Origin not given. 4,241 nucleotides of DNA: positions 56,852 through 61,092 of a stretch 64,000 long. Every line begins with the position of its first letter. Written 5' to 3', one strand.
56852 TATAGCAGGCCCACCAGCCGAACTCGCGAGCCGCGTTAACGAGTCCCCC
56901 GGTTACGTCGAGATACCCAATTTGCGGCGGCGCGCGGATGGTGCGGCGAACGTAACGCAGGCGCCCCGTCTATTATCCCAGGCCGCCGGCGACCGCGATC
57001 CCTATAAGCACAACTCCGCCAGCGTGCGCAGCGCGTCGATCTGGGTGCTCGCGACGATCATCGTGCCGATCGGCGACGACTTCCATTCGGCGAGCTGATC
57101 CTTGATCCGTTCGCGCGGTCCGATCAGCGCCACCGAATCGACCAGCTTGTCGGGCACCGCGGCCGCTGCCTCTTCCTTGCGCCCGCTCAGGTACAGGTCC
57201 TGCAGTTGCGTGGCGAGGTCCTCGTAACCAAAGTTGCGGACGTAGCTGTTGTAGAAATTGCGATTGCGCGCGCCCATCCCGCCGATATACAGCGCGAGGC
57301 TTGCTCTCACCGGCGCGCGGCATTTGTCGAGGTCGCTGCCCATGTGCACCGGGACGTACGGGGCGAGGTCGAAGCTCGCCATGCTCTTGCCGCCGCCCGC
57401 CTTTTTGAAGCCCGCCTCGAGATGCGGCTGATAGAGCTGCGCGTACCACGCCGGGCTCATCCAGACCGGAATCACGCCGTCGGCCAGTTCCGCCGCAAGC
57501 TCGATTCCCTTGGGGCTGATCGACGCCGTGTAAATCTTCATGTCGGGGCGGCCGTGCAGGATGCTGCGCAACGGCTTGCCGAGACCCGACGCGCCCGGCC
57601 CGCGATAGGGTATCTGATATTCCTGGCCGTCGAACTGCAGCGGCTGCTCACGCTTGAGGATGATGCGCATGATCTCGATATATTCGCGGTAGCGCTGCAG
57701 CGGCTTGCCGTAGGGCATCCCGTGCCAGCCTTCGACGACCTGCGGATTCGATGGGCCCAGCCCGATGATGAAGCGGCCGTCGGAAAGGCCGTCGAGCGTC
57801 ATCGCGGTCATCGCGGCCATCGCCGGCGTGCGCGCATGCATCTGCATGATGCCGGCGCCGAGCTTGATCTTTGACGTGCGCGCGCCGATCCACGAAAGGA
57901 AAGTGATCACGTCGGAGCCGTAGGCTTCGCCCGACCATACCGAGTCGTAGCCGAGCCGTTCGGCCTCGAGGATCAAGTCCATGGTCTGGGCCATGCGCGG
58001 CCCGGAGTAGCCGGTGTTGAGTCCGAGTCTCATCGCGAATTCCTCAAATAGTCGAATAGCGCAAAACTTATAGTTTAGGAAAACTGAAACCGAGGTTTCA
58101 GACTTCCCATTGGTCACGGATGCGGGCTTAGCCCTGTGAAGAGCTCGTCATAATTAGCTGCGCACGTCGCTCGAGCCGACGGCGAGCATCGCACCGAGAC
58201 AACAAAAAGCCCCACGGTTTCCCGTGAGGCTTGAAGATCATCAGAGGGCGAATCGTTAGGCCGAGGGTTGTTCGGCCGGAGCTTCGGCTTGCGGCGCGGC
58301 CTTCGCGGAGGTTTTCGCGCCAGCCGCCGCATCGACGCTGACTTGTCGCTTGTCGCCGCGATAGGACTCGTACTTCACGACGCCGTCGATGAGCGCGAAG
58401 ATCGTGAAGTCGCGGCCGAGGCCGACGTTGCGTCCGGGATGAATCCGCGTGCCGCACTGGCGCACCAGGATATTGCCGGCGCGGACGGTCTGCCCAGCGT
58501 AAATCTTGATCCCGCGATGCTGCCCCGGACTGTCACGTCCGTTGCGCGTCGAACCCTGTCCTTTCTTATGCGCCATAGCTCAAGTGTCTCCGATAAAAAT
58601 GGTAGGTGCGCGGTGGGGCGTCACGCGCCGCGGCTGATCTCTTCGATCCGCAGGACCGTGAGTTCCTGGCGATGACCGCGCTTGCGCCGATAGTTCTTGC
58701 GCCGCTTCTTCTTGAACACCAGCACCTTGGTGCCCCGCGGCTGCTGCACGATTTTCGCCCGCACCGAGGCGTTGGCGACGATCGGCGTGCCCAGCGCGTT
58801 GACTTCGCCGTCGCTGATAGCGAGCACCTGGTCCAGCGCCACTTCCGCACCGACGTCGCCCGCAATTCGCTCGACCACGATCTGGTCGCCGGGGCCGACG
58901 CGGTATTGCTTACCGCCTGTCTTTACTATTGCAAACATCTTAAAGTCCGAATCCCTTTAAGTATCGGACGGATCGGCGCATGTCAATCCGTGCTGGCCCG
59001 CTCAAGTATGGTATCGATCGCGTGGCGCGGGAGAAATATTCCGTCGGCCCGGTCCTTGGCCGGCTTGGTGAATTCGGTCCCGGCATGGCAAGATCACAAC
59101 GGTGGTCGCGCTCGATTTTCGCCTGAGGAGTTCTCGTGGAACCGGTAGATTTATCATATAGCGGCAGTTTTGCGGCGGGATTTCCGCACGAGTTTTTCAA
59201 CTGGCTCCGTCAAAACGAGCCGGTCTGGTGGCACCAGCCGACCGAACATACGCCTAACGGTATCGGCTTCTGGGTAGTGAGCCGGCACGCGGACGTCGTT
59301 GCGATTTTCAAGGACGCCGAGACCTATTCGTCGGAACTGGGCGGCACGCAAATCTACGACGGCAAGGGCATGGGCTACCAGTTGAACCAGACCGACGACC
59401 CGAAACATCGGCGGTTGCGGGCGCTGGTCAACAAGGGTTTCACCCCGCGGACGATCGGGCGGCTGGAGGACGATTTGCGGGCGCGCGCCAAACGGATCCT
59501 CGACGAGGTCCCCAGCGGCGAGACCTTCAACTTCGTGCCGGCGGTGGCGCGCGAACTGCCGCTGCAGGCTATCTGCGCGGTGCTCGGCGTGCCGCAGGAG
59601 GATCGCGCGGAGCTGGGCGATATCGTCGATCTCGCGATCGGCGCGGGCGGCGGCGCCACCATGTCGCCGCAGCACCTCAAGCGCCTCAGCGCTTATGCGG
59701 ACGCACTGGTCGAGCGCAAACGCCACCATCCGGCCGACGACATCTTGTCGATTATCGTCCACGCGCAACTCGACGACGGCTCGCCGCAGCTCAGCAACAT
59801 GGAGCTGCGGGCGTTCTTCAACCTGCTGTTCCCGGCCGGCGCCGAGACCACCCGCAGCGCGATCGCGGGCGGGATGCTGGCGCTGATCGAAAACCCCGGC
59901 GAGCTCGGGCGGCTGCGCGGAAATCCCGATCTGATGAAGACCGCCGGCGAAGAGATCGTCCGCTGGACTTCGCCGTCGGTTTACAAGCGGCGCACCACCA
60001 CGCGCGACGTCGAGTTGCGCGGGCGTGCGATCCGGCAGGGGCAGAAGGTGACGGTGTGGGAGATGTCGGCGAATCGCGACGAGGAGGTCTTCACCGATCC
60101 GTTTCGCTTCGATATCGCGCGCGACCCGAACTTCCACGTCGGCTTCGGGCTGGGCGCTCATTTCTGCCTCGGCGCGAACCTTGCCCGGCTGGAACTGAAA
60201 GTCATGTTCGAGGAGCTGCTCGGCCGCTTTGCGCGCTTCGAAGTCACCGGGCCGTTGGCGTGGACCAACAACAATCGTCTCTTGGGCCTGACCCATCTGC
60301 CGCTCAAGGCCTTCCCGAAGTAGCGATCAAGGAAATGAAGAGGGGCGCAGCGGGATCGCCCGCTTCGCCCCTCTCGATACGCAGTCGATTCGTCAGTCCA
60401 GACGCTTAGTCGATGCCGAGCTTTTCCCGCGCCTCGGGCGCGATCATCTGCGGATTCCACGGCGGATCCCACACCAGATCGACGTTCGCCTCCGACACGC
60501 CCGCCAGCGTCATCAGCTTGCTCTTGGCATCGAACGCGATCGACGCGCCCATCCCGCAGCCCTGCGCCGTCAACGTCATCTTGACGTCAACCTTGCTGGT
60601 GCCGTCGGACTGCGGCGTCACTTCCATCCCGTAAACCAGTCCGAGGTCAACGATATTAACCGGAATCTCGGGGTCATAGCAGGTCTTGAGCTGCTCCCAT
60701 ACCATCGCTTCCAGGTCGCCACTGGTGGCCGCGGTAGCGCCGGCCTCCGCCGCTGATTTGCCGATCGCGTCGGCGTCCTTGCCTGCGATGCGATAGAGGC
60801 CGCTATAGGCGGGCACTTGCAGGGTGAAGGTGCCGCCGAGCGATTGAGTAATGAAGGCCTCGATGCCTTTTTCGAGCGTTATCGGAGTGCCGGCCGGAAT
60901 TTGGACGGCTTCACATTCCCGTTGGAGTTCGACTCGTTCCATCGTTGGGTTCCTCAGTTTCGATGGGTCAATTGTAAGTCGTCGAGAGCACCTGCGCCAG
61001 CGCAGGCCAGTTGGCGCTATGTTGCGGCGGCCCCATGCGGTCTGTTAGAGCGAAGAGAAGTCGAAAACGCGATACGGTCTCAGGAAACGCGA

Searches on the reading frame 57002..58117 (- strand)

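Call 40: search_protein_families(library=pfam, proteins=[window:57002-58117:-], max_evalue=0.001)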
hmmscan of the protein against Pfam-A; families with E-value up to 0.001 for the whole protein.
window:57002-58117:- (371 aa): 1 family
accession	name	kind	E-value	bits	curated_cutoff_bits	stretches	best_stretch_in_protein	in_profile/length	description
PF00296.26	Bac_luciferase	-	2.9e-68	231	27.9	1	35-348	15-310/314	Luciferase-like monooxygenase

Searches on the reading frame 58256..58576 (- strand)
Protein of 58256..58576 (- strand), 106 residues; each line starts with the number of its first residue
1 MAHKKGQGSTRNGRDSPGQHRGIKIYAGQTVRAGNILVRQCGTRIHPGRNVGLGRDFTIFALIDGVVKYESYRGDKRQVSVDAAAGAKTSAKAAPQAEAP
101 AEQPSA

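Call 40: search_protein_families(library=pfam, proteins=[window:58256-58576:-], max_evalue=0.001)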
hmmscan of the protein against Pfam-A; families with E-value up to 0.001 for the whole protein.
window:58256-58576:- (106 aa): 1 family
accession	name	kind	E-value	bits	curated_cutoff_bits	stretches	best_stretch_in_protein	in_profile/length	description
PF01016.24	Ribosomal_L27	-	4e-35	120.1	20.5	1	2-81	1-79/79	Ribosomal L27 protein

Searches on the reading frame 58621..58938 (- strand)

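Call 40: search_protein_families(library=pfam, proteins=[window:58621-58938:-], max_evalue=0.001)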
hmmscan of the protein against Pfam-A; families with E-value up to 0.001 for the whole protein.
window:58621-58938:- (105 aa): 1 family
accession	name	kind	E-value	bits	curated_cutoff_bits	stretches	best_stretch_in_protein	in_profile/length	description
PF00829.26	Ribosomal_L21p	-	4.9e-38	129.8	27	1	1-101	1-99/99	Ribosomal prokaryotic L21 protein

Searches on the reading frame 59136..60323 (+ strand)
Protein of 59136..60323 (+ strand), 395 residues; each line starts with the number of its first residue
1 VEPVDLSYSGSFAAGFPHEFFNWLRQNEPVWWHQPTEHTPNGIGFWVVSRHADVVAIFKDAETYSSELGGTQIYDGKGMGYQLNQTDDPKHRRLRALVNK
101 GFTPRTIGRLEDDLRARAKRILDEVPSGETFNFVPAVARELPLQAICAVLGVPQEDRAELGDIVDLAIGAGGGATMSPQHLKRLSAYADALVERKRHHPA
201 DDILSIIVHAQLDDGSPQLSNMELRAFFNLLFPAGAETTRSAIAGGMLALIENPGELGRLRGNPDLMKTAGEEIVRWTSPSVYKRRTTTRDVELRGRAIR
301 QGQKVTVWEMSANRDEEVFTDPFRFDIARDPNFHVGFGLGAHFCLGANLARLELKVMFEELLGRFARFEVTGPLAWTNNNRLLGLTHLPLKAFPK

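Call 40: search_protein_families(library=pfam, proteins=[window:59136-60323:+], max_evalue=0.001)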
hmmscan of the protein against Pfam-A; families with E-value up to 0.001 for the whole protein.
window:59136-60323:+ (395 aa): 1 family
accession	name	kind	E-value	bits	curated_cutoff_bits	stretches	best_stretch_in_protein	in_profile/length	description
PF00067.27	p450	-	3.2e-27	95.8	22.8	1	182-366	214-433/462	Cytochrome P450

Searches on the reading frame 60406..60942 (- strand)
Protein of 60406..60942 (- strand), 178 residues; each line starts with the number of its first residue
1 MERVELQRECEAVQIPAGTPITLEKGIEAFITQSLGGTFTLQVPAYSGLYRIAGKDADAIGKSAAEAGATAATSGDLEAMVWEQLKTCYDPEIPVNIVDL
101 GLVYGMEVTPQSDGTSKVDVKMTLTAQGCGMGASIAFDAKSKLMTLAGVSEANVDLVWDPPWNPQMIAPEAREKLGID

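Call 40: search_protein_families(library=pfam, proteins=[window:60406-60942:-], max_evalue=0.001)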
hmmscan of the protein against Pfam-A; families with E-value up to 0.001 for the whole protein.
window:60406-60942:- (178 aa): 1 family
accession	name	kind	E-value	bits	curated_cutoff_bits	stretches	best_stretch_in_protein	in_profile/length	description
PF01883.24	FeS_assembly_P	-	5.5e-14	52.6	23.5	1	78-154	1-73/73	Iron-sulfur cluster assembly protein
